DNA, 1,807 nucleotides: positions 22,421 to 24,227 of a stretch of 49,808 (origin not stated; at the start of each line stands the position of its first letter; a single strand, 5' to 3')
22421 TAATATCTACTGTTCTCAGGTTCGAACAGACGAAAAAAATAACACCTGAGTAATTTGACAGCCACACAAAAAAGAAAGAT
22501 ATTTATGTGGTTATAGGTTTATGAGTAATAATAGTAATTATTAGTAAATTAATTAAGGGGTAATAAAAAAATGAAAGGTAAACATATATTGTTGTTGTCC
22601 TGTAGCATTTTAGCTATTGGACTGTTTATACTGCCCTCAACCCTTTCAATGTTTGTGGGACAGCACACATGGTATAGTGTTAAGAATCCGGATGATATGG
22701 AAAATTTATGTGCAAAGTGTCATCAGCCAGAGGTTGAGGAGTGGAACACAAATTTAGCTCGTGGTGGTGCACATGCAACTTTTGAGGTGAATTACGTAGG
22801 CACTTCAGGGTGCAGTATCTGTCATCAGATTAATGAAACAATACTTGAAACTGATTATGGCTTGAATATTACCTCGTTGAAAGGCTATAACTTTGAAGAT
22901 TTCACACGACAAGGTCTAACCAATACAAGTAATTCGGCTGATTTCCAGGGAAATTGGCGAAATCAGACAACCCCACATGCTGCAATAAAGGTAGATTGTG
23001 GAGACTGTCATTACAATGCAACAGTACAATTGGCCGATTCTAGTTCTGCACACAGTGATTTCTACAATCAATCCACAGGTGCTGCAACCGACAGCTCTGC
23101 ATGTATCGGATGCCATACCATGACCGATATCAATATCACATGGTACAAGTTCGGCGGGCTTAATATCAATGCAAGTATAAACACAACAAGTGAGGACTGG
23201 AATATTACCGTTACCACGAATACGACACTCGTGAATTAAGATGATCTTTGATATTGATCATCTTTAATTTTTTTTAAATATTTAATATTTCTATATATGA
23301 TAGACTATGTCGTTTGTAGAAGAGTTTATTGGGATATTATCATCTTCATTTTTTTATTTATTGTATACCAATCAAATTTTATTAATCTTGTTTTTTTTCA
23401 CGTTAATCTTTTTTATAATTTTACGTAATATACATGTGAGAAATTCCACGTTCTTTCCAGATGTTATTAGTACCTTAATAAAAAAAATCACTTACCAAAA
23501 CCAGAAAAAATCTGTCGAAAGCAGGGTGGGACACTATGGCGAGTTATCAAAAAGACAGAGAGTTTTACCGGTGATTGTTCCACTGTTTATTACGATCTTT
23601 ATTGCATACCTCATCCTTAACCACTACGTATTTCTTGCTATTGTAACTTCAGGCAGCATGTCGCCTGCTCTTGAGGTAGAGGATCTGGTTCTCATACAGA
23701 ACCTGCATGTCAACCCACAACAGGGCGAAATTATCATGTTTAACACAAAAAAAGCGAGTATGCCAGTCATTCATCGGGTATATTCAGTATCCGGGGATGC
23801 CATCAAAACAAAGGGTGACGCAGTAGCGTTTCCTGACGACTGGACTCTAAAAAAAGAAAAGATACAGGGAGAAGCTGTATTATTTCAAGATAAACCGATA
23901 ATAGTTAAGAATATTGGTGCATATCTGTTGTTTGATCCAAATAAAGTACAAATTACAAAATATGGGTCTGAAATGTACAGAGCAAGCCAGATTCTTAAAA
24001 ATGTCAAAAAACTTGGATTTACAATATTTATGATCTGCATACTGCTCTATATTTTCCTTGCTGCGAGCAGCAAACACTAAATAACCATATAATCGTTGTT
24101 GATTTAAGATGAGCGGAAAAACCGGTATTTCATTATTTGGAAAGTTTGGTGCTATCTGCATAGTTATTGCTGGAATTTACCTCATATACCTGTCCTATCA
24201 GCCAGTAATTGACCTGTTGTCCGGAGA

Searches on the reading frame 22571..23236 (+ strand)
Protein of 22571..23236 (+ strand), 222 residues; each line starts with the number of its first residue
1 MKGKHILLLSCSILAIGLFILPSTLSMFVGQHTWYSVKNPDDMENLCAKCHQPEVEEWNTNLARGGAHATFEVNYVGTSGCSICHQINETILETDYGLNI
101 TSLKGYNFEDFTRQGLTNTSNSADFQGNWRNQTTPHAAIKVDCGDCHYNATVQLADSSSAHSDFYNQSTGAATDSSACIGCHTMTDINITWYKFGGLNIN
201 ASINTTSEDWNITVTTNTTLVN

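Call 6: search_protein_families(library=pfam, proteins=[window:22571-23236:+], max_evalue=0.01)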
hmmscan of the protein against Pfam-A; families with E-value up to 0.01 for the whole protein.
window:22571-23236:+ (222 aa): 6 families
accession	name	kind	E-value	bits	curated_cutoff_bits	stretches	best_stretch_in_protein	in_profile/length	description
PF14522.11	Cytochrome_C7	-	1.2e-07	31.8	24.8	1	136-185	8-51/67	Cytochrome c7 and related cytochrome c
PF09699.15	Paired_CXXCH_1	-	2e-06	27.8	20.6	1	136-183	1-37/41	Doubled CXXCH motif (Paired_CXXCH_1)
PF22113.1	Mtrc-MtrF_II-IV_dom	-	3e-06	27.3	30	1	46-186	8-131/176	Outer membrane cytochrome MtrC/MtrF-like, domains II/IV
PF14537.11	Cytochrom_c3_2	-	0.00076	20.3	25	0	41-88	23-67/79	Cytochrome c3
PF15052.11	TMEM169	-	0.0045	17.6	27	1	2-37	10-44/131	TMEM169 protein family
PF03264.19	Cytochrom_NNT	-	0.0052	17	24.1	0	23-183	15-165/174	NapC/NirT cytochrome c family, N-terminal region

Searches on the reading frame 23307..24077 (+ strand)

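Call 6: search_protein_families(library=pfam, proteins=[window:23307-24077:+], max_evalue=0.01)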
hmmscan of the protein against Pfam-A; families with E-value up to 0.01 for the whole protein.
window:23307-24077:+ (257 aa): 2 families
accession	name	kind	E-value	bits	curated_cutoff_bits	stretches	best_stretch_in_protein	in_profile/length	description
PF10502.14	Peptidase_S26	-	8.7e-10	39.2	22.9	1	91-174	6-93/168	Signal peptidase, peptidase S26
PF00717.28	Peptidase_S24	-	0.00015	21.9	23.3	1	105-167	32-90/116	Peptidase S24-like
